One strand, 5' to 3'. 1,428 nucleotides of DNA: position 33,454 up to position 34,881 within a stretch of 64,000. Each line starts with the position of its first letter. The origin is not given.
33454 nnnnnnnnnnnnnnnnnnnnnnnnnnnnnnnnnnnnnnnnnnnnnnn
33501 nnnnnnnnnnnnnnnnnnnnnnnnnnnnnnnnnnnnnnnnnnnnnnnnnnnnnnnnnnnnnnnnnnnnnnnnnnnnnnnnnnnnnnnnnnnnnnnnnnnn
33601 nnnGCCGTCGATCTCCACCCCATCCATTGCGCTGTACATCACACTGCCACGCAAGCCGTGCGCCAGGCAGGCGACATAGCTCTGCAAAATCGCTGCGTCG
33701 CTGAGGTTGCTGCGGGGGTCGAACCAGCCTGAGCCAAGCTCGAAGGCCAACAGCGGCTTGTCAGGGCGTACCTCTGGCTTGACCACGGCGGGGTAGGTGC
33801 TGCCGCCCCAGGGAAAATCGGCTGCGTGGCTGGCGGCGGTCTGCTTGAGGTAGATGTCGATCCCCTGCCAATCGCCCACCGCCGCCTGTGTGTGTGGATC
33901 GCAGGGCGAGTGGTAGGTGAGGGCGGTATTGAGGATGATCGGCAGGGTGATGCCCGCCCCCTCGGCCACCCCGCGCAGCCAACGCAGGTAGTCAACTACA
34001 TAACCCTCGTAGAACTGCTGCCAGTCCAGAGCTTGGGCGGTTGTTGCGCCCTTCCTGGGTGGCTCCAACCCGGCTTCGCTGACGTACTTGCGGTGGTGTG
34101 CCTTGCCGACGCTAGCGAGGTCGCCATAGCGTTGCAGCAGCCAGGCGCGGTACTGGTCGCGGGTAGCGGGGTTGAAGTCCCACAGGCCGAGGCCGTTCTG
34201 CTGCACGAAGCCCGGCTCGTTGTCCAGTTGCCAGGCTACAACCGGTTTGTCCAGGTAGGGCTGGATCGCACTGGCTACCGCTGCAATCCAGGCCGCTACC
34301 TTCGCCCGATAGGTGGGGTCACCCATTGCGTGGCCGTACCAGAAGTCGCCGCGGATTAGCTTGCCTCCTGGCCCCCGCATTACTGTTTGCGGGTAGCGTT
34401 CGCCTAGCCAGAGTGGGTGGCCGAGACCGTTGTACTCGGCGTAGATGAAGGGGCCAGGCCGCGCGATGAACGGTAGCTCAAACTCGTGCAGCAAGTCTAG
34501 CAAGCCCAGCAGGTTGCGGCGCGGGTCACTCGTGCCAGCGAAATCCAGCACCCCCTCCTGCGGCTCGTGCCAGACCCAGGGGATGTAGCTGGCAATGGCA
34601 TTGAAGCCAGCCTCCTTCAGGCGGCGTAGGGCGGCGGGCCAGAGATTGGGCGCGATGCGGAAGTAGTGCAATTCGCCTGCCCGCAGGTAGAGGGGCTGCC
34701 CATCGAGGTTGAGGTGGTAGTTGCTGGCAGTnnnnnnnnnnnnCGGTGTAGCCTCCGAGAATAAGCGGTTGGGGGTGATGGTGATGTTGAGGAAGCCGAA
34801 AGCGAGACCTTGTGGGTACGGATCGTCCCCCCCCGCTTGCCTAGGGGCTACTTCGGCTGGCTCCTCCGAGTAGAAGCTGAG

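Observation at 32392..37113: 1573-aa fusion of a GT-C/YfhO-like polytopic membrane domain with a GH35-type beta-galactosidase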

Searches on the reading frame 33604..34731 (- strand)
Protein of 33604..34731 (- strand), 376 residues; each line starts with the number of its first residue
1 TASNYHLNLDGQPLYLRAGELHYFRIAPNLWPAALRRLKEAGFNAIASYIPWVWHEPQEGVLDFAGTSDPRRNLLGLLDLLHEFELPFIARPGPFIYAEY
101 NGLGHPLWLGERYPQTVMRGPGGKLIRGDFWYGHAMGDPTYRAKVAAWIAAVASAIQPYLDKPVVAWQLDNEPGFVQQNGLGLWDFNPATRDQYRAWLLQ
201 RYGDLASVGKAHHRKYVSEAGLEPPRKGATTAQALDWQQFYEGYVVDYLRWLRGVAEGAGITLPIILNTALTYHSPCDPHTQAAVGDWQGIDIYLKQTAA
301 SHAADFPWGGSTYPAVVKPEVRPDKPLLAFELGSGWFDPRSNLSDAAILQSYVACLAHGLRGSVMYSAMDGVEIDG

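Call 62: search_solved_structures(query=window:33604-34731:-, max_evalue=1e-25, show_alignments=5)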
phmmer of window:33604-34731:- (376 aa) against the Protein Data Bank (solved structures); distinct sequences matched with E-value up to 1e-25: 8.
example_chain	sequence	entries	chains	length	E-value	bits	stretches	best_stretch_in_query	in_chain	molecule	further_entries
5gsm_A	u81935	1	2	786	8.1e-37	130.2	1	8-253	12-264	Exo-beta-D-glucosaminidase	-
7vkw_A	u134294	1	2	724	8.9e-37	130.1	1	9-374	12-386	beta-1,2-glucosyltransferase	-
7vkx_A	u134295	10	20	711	9.8e-37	130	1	9-374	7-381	beta-1,2-glucosyltransferase | Beta-galactosidase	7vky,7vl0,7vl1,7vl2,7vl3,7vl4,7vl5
7x87_A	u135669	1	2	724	2e-36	129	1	9-374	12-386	Beta-galactosidase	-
7vkz_A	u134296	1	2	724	4.2e-36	127.9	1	9-373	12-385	beta-1,2-glucosyltransferase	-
6jow_A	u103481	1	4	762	2.2e-35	125.5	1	17-252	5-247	Beta-galactosidase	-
5gsl_A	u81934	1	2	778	8e-35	123.7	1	8-253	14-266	778aa long hypothetical beta-galactosidase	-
8oug_A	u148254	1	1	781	5.6e-33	117.6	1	9-252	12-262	Beta-galactosidase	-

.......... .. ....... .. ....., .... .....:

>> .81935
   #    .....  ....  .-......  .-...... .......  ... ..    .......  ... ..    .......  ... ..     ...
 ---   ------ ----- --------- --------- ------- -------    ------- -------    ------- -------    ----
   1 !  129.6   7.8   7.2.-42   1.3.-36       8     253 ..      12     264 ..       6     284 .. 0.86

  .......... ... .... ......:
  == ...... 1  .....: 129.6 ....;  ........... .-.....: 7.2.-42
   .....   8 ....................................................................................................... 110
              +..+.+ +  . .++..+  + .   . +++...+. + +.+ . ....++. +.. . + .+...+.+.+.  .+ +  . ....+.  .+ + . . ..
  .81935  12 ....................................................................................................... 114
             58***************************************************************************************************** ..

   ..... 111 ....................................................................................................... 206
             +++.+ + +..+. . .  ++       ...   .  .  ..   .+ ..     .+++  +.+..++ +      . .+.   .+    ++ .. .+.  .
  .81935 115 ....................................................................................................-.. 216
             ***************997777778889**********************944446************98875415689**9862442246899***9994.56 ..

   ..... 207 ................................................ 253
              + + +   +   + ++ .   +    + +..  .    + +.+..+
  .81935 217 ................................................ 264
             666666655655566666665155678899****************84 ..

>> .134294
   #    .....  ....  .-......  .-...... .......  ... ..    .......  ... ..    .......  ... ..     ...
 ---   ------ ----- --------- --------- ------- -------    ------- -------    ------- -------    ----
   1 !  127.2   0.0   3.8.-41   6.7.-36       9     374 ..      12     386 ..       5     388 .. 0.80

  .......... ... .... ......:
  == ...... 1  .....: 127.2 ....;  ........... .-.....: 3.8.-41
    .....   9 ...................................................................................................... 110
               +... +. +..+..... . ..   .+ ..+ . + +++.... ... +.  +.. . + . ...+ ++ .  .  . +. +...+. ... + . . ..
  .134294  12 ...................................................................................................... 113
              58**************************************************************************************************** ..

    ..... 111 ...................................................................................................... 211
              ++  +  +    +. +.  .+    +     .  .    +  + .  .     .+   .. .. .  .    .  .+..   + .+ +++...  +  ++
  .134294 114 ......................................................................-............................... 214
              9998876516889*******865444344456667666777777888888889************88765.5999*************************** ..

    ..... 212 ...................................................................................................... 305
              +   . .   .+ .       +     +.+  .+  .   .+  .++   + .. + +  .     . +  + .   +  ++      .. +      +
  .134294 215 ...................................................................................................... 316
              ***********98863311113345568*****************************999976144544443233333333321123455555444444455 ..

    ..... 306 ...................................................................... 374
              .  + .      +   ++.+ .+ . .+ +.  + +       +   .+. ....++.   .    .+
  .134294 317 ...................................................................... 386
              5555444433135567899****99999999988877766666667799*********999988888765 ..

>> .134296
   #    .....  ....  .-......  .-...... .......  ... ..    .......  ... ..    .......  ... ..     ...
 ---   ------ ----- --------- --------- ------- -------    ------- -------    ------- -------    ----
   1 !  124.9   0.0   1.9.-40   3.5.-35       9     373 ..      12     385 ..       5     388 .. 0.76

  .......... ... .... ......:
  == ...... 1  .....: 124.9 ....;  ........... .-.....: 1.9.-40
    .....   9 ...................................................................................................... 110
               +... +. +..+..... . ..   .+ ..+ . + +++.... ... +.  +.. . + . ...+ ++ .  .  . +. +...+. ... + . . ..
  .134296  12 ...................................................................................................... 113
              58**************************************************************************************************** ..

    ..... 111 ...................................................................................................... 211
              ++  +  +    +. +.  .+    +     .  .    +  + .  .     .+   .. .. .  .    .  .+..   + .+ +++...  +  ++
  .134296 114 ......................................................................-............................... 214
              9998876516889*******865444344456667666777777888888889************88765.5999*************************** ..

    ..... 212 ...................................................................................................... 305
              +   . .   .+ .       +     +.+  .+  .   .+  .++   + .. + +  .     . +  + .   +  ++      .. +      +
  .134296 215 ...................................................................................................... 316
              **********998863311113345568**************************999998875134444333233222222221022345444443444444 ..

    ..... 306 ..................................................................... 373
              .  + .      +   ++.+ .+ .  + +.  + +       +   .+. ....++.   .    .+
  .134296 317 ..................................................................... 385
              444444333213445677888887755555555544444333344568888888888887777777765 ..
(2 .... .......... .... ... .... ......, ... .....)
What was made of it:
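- Closest known: Archaeal exo-beta-D-glucosaminidase GlmA. Same: The catalytic Glu pair is conserved (call 62).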
